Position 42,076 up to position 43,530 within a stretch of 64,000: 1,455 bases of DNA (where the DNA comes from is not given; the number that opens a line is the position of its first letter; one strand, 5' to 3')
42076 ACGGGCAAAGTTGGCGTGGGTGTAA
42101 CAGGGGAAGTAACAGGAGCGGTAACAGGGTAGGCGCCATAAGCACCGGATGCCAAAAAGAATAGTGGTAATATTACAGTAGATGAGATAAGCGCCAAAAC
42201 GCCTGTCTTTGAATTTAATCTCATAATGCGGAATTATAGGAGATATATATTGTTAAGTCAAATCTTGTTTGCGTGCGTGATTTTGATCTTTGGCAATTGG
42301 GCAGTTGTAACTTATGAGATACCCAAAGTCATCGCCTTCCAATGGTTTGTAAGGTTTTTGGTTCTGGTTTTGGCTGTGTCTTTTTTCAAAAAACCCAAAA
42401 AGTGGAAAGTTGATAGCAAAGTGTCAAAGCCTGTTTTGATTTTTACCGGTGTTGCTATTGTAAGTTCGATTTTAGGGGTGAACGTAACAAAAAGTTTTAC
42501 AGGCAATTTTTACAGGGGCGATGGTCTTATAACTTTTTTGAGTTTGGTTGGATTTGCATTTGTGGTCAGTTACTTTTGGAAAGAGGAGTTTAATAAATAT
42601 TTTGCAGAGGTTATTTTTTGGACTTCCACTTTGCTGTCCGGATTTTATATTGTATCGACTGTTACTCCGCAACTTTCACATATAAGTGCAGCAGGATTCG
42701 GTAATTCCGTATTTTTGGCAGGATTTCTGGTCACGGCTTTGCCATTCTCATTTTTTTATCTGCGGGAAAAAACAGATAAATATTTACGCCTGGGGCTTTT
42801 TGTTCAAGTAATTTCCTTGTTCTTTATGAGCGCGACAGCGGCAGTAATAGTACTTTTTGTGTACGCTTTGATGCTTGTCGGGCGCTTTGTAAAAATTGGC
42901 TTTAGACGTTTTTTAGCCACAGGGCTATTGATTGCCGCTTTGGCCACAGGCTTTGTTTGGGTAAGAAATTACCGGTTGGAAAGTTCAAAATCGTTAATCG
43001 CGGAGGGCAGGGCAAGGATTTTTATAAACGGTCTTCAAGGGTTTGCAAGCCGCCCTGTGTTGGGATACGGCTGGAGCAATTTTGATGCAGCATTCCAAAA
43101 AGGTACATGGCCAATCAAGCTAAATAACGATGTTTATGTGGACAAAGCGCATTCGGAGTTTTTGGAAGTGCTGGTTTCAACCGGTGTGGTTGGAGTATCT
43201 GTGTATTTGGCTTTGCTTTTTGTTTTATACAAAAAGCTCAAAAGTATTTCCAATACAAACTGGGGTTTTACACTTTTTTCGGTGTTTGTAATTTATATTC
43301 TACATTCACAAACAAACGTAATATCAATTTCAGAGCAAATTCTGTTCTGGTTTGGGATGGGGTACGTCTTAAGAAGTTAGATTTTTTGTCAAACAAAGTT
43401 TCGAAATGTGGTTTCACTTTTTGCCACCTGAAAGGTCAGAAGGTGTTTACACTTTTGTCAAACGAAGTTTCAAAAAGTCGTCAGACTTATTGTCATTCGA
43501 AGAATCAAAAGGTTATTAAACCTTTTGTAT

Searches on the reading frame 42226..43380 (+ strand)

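Call 109: search_protein_families(library=pfam, proteins=[window:42226-43380:+], max_evalue=0.00001)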
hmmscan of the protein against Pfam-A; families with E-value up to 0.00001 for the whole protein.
window:42226-43380:+ (384 aa): 1 family
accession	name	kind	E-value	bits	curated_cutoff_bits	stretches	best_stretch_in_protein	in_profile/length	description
PF04932.20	Wzy_C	-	6.5e-12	45.9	31.7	1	196-328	7-149/149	O-Antigen ligase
